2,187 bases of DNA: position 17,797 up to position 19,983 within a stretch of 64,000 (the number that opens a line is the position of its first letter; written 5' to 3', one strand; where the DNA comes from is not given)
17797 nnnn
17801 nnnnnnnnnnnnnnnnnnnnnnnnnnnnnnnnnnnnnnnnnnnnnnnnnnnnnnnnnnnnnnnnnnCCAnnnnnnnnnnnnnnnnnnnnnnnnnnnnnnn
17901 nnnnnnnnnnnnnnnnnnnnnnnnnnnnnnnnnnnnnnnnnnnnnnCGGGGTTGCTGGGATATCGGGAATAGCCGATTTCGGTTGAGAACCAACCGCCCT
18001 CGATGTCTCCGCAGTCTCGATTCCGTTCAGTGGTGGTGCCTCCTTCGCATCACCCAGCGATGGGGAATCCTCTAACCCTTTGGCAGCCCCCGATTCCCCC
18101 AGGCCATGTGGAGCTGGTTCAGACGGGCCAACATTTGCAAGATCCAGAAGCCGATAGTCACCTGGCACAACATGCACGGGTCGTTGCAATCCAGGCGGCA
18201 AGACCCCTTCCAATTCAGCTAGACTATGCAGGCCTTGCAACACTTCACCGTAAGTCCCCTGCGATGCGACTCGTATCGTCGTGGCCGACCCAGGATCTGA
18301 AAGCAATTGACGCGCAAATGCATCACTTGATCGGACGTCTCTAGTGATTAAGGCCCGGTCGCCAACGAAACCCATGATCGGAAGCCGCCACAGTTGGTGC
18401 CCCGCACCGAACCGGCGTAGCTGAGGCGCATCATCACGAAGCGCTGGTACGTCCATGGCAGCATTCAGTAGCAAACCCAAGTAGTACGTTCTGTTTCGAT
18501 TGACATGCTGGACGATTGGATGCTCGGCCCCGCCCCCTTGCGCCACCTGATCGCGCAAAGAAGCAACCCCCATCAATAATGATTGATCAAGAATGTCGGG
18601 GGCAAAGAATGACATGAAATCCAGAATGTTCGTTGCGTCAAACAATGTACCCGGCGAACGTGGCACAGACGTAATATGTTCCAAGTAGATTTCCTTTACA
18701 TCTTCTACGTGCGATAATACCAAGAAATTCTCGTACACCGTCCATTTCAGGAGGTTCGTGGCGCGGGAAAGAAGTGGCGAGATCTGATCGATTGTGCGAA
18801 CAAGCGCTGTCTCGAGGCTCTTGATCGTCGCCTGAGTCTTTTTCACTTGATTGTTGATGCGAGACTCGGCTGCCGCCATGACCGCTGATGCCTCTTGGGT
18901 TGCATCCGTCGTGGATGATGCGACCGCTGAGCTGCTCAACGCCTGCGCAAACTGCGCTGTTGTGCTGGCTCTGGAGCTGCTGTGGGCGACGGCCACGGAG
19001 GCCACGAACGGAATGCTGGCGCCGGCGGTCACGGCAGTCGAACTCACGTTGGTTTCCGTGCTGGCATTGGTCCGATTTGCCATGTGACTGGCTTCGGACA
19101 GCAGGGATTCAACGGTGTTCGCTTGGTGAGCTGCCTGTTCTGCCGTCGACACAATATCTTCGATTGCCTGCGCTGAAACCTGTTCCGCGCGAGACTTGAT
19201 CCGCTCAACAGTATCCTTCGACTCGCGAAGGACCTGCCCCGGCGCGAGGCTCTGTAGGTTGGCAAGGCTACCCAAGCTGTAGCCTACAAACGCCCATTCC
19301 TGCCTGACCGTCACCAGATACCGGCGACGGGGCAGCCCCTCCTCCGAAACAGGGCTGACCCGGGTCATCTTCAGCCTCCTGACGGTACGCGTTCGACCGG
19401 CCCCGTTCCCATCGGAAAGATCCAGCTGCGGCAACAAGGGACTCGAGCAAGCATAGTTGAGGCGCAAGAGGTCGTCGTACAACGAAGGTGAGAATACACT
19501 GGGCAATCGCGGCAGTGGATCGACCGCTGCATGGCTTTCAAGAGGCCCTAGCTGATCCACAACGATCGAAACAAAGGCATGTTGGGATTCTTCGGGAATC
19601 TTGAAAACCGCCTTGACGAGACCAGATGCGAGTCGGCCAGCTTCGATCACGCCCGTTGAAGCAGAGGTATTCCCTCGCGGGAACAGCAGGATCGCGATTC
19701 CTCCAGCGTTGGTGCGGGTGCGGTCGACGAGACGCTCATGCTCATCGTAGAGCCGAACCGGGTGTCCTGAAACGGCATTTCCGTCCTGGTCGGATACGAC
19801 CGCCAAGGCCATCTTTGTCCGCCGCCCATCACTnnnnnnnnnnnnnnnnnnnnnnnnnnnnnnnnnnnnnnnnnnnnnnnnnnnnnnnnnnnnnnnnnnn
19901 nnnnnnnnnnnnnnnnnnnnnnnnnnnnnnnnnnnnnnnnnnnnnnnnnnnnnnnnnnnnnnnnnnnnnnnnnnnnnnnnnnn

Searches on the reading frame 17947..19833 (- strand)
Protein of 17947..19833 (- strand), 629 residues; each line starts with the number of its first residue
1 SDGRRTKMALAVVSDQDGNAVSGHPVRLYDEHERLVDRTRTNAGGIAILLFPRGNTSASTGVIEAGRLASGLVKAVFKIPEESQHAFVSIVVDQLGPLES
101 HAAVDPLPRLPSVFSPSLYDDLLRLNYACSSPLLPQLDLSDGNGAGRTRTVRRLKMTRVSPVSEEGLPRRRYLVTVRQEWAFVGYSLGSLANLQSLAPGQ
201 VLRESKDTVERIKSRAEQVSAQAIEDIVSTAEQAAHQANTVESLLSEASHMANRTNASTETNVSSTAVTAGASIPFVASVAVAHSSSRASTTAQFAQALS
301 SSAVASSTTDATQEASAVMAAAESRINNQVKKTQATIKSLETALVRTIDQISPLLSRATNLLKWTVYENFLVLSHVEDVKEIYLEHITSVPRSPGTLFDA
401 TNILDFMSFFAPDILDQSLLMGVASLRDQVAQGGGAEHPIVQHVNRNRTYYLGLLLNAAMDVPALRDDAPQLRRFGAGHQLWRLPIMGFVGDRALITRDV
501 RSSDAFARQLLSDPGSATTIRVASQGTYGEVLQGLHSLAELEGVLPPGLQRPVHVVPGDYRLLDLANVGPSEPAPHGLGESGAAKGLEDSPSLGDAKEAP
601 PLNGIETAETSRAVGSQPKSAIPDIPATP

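Call 23: find_homologous_proteins(query=A1, max_evalue=0.001)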
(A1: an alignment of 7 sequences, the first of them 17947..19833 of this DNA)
Query A1 (7 sequences) (629 aa, profile of the alignment): 21 proteins with E <= 0.001 among 8000 candidates.
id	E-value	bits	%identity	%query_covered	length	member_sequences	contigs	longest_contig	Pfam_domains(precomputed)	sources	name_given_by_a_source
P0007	0.0e+0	1335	52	17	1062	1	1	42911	PF01391.24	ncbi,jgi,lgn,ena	ncbi:MAG TPA: hypothetical protein VF746_28335 [Longimicrobium sp.]|jgi:hypothetical protein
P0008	0.0e+0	1323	31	40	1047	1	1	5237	PF01391.24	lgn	-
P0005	0.0e+0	1248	31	69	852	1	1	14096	-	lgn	-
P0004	0.0e+0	1242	32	68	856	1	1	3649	-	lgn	-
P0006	0.0e+0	1147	33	66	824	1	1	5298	-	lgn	-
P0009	0.0e+0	1072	31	71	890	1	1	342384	-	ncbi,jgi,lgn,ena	ncbi:MAG TPA: hypothetical protein VGE45_01530 [Chloroflexia bacterium]|jgi:hypothetical protein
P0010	0.0e+0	1068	31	69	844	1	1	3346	-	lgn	-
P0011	0.0e+0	1047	33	70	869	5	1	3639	-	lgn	-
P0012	0.0e+0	1032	31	42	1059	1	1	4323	PF01391.24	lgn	-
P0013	0.0e+0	1026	32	42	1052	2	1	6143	PF01391.24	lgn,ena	-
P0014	4.7e-296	1003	34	42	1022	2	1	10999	PF01391.24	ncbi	ncbi:MAG TPA: hypothetical protein VF756_02580 [Thermoanaerobaculia bacterium]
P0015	6.4e-278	943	29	43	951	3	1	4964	PF01391.24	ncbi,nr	ncbi:MAG: hypothetical protein QOE82_112, partial [Thermoanaerobaculia bacterium]|nr:hypothetical pr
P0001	7.4e-258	877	100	100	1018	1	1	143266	PF00030.25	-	-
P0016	6.2e-256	870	29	69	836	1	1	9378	-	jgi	jgi:hypothetical protein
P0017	2.0e-251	855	28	66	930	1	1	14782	-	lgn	-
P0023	6.3e-140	486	35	94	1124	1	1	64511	PF00030.25,PF06268.20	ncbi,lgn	-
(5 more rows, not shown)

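Call 25: find_encoding_contigs(protein=P0023, flank=10000, max_places=4)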
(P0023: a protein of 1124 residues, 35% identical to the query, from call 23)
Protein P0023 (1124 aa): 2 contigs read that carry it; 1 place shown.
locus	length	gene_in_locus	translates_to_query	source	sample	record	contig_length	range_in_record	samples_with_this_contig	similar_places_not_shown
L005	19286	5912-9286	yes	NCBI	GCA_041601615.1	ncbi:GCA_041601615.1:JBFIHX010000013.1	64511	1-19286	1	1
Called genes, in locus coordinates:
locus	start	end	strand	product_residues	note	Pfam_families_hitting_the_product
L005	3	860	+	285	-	?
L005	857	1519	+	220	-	PF00227:Proteasome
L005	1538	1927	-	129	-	PF18899:DUF5655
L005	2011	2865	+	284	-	-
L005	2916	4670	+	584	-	PF17899:Peptidase_M61_N, PF05299:Peptidase_M61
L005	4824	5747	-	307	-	PF05887:Trypan_PARP (faint)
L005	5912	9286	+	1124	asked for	PF00030:Crystall, PF06268:Fascin (faint)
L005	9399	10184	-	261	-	-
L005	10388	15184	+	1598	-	PF00030:Crystall, PF03995:Inhibitor_I36 (faint), PF00030:Crystall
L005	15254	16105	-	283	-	PF00561:Abhydrolase_1 (weak)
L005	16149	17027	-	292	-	PF02775:TPP_enzyme_C, PF12367:PFO_beta_C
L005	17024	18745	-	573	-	PF01558:POR, PF01855:POR_N, PF02780:Transketolase_C (weak), PF17147:PFOR_II (weak)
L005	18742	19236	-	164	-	-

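Call 38: search_protein_representatives(alignment_id=A1)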
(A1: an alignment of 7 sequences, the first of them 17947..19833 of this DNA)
Query: 7 sequences, 880 profile positions. Proteins with E-value up to 0.001 (for the whole library): 106; up to 1e-10: 77; up to 1e-30: 64. The best 106 are listed.
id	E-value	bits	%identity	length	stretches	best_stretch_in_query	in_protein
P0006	0.0e+00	1146.5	-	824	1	13-880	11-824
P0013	0.0e+00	1025.9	-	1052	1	11-878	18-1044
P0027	3.0e-280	949.0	-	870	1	10-830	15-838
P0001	2.4e-258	876.5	-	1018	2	16-557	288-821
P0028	6.9e-253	858.4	-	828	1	57-867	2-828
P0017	6.4e-252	855.2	-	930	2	223-858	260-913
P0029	2.5e-233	793.7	-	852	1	59-825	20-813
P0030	1.2e-222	758.4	-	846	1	79-880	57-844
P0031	3.2e-221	753.6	-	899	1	42-832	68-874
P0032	1.6e-218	744.8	-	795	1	30-832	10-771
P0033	1.5e-213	728.3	-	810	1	89-835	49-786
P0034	7.3e-213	726.0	-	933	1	67-879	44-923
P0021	5.7e-212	723.0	-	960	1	54-863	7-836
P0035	3.5e-210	717.1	-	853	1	55-832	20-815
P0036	9.6e-210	715.7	-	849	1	66-880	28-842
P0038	7.0e-194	663.2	-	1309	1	83-880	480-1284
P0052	3.8e-172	591.3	-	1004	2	35-559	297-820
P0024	2.5e-165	568.7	-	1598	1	99-877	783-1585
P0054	3.5e-153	528.5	-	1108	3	505-832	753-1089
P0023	2.0e-140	486.3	-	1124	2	96-556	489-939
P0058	1.0e-131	457.5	-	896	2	191-877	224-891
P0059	2.9e-127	442.8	-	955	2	225-821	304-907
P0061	8.7e-106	371.7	-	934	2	469-880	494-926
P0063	8.4e-101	355.2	-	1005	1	101-836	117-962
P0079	2.6e-49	184.9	-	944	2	125-320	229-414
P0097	4.9e-10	54.9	-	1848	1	291-461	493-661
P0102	1.2e-07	47.0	-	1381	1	203-594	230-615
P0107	8.4e-06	40.9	-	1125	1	283-475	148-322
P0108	1.8e-05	39.8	-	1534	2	293-461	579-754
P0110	4.8e-05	38.4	-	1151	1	301-552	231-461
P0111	7.3e-05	37.8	-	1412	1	299-536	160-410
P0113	1.3e-04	37.0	-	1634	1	297-453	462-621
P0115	2.0e-04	36.3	-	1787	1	288-471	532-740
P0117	3.0e-04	35.8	-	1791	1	287-428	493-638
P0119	3.2e-04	35.7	-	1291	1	294-557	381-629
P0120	3.4e-04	35.6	-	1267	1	293-463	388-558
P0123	5.4e-04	34.9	-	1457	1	293-474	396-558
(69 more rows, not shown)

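Call 39: search_protein_families(library=pfam, proteins=[P0097, P0102, P0107, P0108, P0110, P0111], max_evalue=0.001)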
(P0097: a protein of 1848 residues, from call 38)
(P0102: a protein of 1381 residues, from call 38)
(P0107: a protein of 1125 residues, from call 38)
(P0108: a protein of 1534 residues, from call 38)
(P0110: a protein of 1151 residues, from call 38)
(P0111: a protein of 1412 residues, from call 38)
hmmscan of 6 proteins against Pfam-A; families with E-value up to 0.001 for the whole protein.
P0097 (1848 aa): 2 families
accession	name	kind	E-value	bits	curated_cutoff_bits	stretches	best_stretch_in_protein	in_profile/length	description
PF12836.13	HHH_3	-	1.7e-10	41.3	27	1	2-59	4-61/65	Helix-hairpin-helix motif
PF00691.25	OmpA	-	9.9e-06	26.3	27.2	1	1364-1445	2-85/98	OmpA family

P0102 (1381 aa): 0 families

P0107 (1125 aa): 0 families

P0108 (1534 aa): 0 families

P0110 (1151 aa): 0 families

P0111 (1412 aa): 0 families

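Call 43: predict_structure(alignment_id=A2)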
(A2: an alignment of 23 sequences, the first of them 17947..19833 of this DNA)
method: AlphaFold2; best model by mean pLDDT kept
length: 629 residues; sequences in the alignment: 23
mean_pLDDT: 67.6   pTM: 0.52
mean pLDDT of the five models: 67.6, 65.2, 64.9, 62.1, 60.0
residues with pLDDT >= 90: 208; 70-90: 118; 50-70: 105; < 50: 198
segments of 3 or more residues with pLDDT < 50: 135-145, 192-198, 244-311, 357-362, 527-629
pLDDT, mean of each block of 10 residues (from residue 1): 84 90 91 93 90 80 83 91 92 74 78 92 72 47 55 91 85 94 73 50 67 70 68 60 47 34 31 35 30 32 35 56 68 69 65 50 69 94 83 78 95 93 95 93 94 94 93 88 92 92 92 91 60 42 39 34 31 30 31 34 32 32 35
secondary structure, 60 per line:
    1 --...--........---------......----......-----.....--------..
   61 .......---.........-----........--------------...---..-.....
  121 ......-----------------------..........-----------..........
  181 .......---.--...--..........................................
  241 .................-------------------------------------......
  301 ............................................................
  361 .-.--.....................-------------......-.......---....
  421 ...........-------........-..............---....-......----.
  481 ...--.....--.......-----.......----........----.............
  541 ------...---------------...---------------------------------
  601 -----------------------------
elements in order: E8-15 E25-30 E35-40 E46-50 E59-67 E71-79 E85-92 H116-126 E150-159 E171-187 H199-257 H295-361 E366-386 H400-405 H407-413 H417-431 H439-446 H448-461 H465-468 H470-475 H480-483 E486-490 E493-499 H505-511 E516-523 H528-540

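Call 46: fold_search(model_id=the predicted structure, library=pdb)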
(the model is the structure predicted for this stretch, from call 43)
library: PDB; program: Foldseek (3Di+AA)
matches with E <= 10: 570; with E <= 0.001: 10
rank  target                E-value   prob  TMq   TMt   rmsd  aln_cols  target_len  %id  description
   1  8qox_B                4.9e-06  1.00  0.13  0.18  58.2       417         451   14  Two-component assembly of SlaA and SlaB S-layer proteins of Sulfolobus acidocaldarius (released 2024-02-21)
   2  3e8v                  2.2e-04  1.00  0.11  0.67   3.8        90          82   17  Crystal structure of a possible transglutaminase-family protein proteolytic fragment from Bacteroides fragilis (released 2008-09-02)
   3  6fwv_B                2.2e-04  1.00  0.12  0.14   3.8        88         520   15  The Bacillus anthracis TIE protein (released 2018-08-08)
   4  8bdw_A                2.6e-04  1.00  0.13  0.70   3.4        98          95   14  Crystal structure of CnaB2 domain from Lactobacillus plantarum (released 2023-02-22)
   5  7djl_A                2.8e-04  1.00  0.11  0.14   6.6       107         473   19  Structure of four truncated and mutated forms of quenching protein (released 2022-06-08)
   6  7djl_C                2.8e-04  1.00  0.10  0.13   7.8       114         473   16  Structure of four truncated and mutated forms of quenching protein (released 2022-06-08)
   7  7djm                  4.9e-04  1.00  0.11  0.14   4.9       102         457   20  Structure of four truncated and mutated forms of quenching protein (released 2022-06-08)
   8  6fwv_A                5.5e-04  1.00  0.12  0.14   3.8        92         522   12  The Bacillus anthracis TIE protein (released 2018-08-08)
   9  4v4c_B                6.4e-04  1.00  0.12  0.26   2.9        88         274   16  Crystal Structure of Pyrogallol-Phloroglucinol Transhydroxylase from Pelobacter acidigallici (released 2014-07-09)
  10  8fia_A                9.0e-04  0.99  0.12  0.05  16.9       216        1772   12  The structure of fly Teneurin self assembly (released 2023-05-03)
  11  3is1                  1.3e-03  1.00  0.11  0.17   5.4        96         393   14  Crystal structure of functional region of UafA from Staphylococcus saprophyticus in C2 form at 2.45 angstrom resolution (released 2010-09-08)
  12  2x5p                  1.7e-03  1.00  0.11  0.55   3.7       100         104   12  Crystal structure of the Streptococcus pyogenes fibronectin binding protein Fbab-B (released 2010-09-01)
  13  3is0                  1.8e-03  1.00  0.12  0.18   3.4        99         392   16  Crystal structure of functional region of UafA from Staphylococcus saprophyticus in the presence of cholesterol (released 2010-09-08)
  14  7djl_B                1.9e-03  1.00  0.11  0.14   6.6       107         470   19  Structure of four truncated and mutated forms of quenching protein (released 2022-06-08)
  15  3qva_C                2.1e-03  1.00  0.12  0.58   4.1        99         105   18  Structure of Klebsiella pneumoniae 5-hydroxyisourate hydrolase (released 2011-08-24)
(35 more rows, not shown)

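Call 49: fold_search(model_id=the predicted structure, library=viral)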
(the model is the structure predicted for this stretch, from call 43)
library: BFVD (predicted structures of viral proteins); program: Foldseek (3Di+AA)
matches with E <= 10: 329; with E <= 0.001: 11
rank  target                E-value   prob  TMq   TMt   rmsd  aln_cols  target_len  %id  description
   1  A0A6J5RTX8            4.9e-05  1.00  0.12  0.28   4.0        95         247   18  Uncharacterized protein [uncultured Caudovirales phage]
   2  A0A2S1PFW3            1.9e-04  0.99  0.13  0.10  23.1       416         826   13  Tail fiber protein [Pseudomonas phage 98PfluR60PP]
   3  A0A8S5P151            2.7e-04  1.00  0.10  0.15   6.0        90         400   17  Putative transglutaminase-family protein [Siphoviridae sp. ctEqU3]
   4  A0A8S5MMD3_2          3.4e-04  1.00  0.11  0.07  19.5       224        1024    8  Baseplate J like protein [Siphoviridae sp. ctxc31]
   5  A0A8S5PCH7            4.8e-04  1.00  0.12  0.50  11.8       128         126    9  Uncharacterized protein [Siphoviridae sp. ctorp6]
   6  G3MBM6                7.1e-04  1.00  0.13  0.21  18.7       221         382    8  Gp160 [Bacillus phage G]
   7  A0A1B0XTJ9            7.5e-04  0.92  0.09  0.21  22.2       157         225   14  (no name in the UniProt tables at hand)
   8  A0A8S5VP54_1          8.3e-04  1.00  0.11  0.05   4.5        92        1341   18  (no name in the UniProt tables at hand)
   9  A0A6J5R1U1            8.8e-04  1.00  0.12  0.14   4.0        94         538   15  Uncharacterized protein [uncultured Caudovirales phage]
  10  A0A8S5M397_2          9.9e-04  1.00  0.12  0.08   4.6        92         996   12  FdeC-like protein [Siphoviridae sp. ctqpo8]
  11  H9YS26                9.9e-04  1.00  0.11  0.21  10.4       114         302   16  (no name in the UniProt tables at hand)
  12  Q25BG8                1.3e-03  1.00  0.12  0.14  17.2       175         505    8  Structural protein 27 [His1 virus (isolate Australia/Victoria)]
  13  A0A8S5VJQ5            1.4e-03  1.00  0.11  0.13   3.5        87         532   18  (no name in the UniProt tables at hand)
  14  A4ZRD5                1.5e-03  0.99  0.10  0.11  15.0       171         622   12  Structural protein [Synechococcus phage Syn5]
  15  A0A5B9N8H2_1          1.5e-03  0.92  0.18  0.12  19.4       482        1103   10  (no name in the UniProt tables at hand)
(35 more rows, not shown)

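Call 50: find_related_loci(query=A2, collection=genome_contigs, flank=8000)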
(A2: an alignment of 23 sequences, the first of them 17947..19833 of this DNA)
Query A2 (629 aa) in genome_contigs; peptide patterns used: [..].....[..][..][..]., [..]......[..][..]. (x = any residue, [..] = any of these).
46 stretches matched a pattern; 18 encode a relative of the query (tblastn E <= 1e-3); 16 distinct loci.
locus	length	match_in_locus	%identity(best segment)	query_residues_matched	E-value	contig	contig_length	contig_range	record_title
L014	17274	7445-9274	35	2-593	4e-105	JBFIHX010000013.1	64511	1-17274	MAG: Thermoplasmatota archaeon isolate Mix_sand11.2021.09.Z.34 k141_3209637_length_64511_cov_31.0073, whole genome shotg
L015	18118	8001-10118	31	1-538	1e-58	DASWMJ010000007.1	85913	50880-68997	MAG TPA_asm: Chloroflexia bacterium isolate SMAG_U3384 k141_195237, whole genome shotgun sequence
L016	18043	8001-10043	31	2-544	4e-53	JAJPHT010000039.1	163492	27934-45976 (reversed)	MAG: Proteobacteria bacterium isolate Centralia_MAG_189 k107_26799831, whole genome shotgun sequence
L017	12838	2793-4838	32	2-544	4e-52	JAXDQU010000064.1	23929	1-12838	MAG: Thermoplasmata archaeon isolate BP_742 scaffold_352653, whole genome shotgun sequence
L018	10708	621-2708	30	2-549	6e-50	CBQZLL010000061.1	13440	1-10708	MAG TPA_asm: uncultured Frankiaceae bacterium isolate SRR11839388_metabat2_26 genome assembly, contig: ERZ27397410.6039,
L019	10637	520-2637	29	2-542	2e-47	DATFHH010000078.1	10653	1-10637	MAG TPA_asm: Pyrinomonadaceae bacterium isolate SMAG_U8684 k141_1657425, whole genome shotgun sequence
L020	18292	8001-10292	28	2-582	7e-46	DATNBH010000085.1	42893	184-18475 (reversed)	MAG TPA_asm: Pyrinomonadaceae bacterium isolate SMAG_U11183 k141_1786829, whole genome shotgun sequence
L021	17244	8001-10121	28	2-542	9e-49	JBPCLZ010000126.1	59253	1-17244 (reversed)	MAG: Pyrinomonadaceae bacterium isolate TH_ant_mag_91 S1Ck127_6126797_flag_0_multi_101.3041_len_59253, whole genome shot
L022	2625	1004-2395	27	2-440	4e-44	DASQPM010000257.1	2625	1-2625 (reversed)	MAG TPA_asm: Pyrinomonadaceae bacterium isolate SMAG_U10830 k141_2527287, whole genome shotgun sequence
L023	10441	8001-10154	29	2-545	3e-43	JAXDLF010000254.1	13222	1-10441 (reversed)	MAG: Chloroflexota bacterium isolate BP_611 scaffold_4577807, whole genome shotgun sequence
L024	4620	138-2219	30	2-547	1e-42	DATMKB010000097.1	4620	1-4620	MAG TPA_asm: Mycobacteriales bacterium isolate SMAG_U13585 k141_121855, whole genome shotgun sequence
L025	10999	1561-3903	34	5-558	4e-36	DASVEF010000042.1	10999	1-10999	MAG TPA_asm: Thermoanaerobaculia bacterium isolate SMAG_U2053 k141_1200954, whole genome shotgun sequence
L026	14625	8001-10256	26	10-549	4e-30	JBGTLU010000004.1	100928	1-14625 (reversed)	MAG: Sphingobacteriaceae bacterium isolate JTS-RE344 k141_4181439, whole genome shotgun sequence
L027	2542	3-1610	31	178-556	3e-29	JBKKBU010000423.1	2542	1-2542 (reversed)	MAG: Mycobacteriales bacterium isolate swi_bin.373 S1Ck127_17446515_flag_0_multi_4.5781_len_2542, whole genome shotgun s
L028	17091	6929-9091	30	2-557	1e-43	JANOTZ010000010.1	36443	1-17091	MAG: Frankiales bacterium isolate VAR_39_metabat_200 VAR_39_k141_6565951, whole genome shotgun sequence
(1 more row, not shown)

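Call 54: search_protein_families(library=pfam, proteins=[P0038, P0052, P0054, P0059, P0063, P0079, P0058, P0061, P0024], max_evalue=0.01)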
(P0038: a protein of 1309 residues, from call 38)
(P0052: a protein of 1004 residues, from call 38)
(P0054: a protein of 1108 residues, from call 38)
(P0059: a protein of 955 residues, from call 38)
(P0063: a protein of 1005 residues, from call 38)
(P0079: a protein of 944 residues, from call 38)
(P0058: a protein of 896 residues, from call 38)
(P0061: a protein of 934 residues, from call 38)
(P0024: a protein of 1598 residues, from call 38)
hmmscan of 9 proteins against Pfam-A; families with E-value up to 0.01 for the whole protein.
P0038 (1309 aa): 2 families
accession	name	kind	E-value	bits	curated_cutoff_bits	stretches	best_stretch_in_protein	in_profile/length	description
PF07538.16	ChW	-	6.4e-29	99.9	22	3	104-136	2-34/35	Clostridial hydrophobic W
PF14801.12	TrmI-like_N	-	0.0085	16.5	24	0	366-386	1-21/50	TrmI-like N-terminal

P0052 (1004 aa): 2 families
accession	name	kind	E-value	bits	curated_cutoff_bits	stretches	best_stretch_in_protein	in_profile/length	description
PF00030.24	Crystall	-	7.7e-21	74.4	25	1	3-83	2-82/82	Beta/Gamma crystallin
PF03995.18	Inhibitor_I36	-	0.002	18.5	21.1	1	5-56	15-66/69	Peptidase inhibitor family I36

P0054 (1108 aa): 0 families

P0059 (955 aa): 0 families

P0063 (1005 aa): 0 families

P0079 (944 aa): 0 families

P0058 (896 aa): 0 families

P0061 (934 aa): 0 families

P0024 (1598 aa): 4 families
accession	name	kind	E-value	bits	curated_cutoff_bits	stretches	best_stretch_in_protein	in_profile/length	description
PF00030.24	Crystall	-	2.3e-55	185.1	25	3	105-184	2-81/82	Beta/Gamma crystallin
PF03995.18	Inhibitor_I36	-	9.4e-12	45.1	21.1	1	9-60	15-66/69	Peptidase inhibitor family I36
PF07889.17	DUF1664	-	0.0039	17.7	34.6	0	328-393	50-115/124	Protein of unknown function (DUF1664)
PF23991.1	DUF7310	-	0.0053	17.7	40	1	338-388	24-74/83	Coiled-coil region of unknown function (DUF7310)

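Call 71: search_protein_families(library=pfam, alignment_id=A2, max_evalue=1)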
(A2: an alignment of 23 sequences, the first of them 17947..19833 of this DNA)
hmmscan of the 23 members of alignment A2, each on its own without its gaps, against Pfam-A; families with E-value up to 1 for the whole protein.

A. member 1, window:17947-19833:- (629 aa): 2 families
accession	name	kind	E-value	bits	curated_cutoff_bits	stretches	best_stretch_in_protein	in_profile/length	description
PF11974.14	bMG3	-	0.019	15.4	34.9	1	6-50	13-57/103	Bacterial alpha-2-macroglobulin MG3 domain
PF21585.2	A-ATP_synth_H_N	-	0.095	13.2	27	1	209-226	23-40/46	Archaeal A-ATP synthase, subunit H, N-terminal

B. families by the number of members that match (of 23 scanned): 40 families (the first 25 are shown)
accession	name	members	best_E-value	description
PF06103.16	DUF948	10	0.001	Bacterial protein of unknown function (DUF948)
PF01391.23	Collagen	6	5.7e-09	Collagen triple helix repeat (20 copies)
PF20721.2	C19orf12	3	0.0016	C19orf12-like protein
PF21724.2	DUF6861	3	0.0017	Family of unknown function (DUF6861)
PF11974.14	bMG3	3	0.0024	Bacterial alpha-2-macroglobulin MG3 domain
PF00030.24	Crystall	2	2.3e-55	Beta/Gamma crystallin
PF03995.18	Inhibitor_I36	2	9.4e-12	Peptidase inhibitor family I36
PF06268.19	Fascin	2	1.9e-05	Fascin domain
PF12195.14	End_beta_barrel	2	0.0013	Beta barrel domain of bacteriophage endosialidase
PF17937.6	TetR_C_28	2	0.12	Tetracyclin repressor-like, C-terminal domain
PF09177.16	STX6_10_61_N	2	0.18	Syntaxin 6/10/61, N-terminal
PF05977.19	MFS_3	1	0.0014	Transmembrane secretion effector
PF07889.17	DUF1664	1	0.0039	Protein of unknown function (DUF1664)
PF23991.1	DUF7310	1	0.0053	Coiled-coil region of unknown function (DUF7310)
PF04306.18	DUF456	1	0.031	Protein of unknown function (DUF456)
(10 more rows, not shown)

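Call 81: search_solved_structures(query=A2, max_evalue=10)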
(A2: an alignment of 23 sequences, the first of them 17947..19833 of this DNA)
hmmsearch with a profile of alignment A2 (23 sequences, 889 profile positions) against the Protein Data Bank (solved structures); distinct sequences matched with E-value up to 10: 4.
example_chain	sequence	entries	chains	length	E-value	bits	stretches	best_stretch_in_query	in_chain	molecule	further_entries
8v3w_B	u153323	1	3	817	0.75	11.1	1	328-409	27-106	Tape measure protein (CD1366)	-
3b9y_A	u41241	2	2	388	4.6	8.5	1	390-420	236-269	Ammonium transporter family Rh-like protein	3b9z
3bhs_A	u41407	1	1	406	4.9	8.4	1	390-420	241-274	Ammonium transporter family protein Rh50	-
3b9w_A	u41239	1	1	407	4.9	8.4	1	390-420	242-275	Ammonium transporter family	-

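Call 82: search_protein_families(library=padloc, proteins=[P0102, P0107, P0108, P0110, P0111, P0009, P0097], max_evalue=0.01)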
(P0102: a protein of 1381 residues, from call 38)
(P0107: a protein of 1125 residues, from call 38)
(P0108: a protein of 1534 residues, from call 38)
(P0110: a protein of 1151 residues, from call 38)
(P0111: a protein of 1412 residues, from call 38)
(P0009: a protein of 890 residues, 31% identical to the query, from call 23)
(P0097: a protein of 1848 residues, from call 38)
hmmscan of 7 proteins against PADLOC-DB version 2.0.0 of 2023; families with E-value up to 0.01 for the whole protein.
P0102 (1381 aa): 0 families

P0107 (1125 aa): 0 families

P0108 (1534 aa): 0 families

P0110 (1151 aa): 0 families

P0111 (1412 aa): 1 family
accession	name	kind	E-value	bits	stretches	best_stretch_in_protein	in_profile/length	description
PDLC03841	LeoBC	-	0.00036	17.8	1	232-342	444-537/601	-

P0009 (890 aa): 0 families

P0097 (1848 aa): 1 family
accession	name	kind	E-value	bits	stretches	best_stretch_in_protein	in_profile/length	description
PDLC00609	ZorB1|ZorB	-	0.0031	15.1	1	1373-1432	114-175/232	MotB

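Call 83: search_protein_families(library=phrogs, proteins=[P0102, P0107, P0108, P0110, P0111, P0009, P0097], max_evalue=0.01)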
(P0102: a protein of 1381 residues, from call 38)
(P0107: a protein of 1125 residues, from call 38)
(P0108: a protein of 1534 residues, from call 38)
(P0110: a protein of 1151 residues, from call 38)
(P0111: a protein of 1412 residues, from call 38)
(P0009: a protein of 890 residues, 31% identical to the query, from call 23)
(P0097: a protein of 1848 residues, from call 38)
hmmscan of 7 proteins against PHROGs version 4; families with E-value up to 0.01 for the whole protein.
P0102 (1381 aa): 0 families

P0107 (1125 aa): 0 families

P0108 (1534 aa): 0 families

P0110 (1151 aa): 1 family
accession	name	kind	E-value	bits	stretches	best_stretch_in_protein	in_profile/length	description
phrog_5234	-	unknown function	0.0031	18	1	858-957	10-104/339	-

P0111 (1412 aa): 2 families
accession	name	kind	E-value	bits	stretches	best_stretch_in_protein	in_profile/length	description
phrog_167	-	tail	2.3e-05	23.3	1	220-356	651-773/1555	tail length tape measure protein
phrog_1047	-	tail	0.0021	17.1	1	247-325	845-924/1251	tail associated lysin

P0009 (890 aa): 0 families

P0097 (1848 aa): 4 families
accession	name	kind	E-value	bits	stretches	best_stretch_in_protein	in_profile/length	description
phrog_7897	-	unknown function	6e-08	33.4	1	1364-1445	220-302/327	-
phrog_8482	-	head and packaging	0.00023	21.3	1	1287-1344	221-273/424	attachment protein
phrog_794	-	tail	0.00023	21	1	532-637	480-573/763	tail length tape measure protein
phrog_3284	-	unknown function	0.009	16.7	0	1305-1346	197-246/256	-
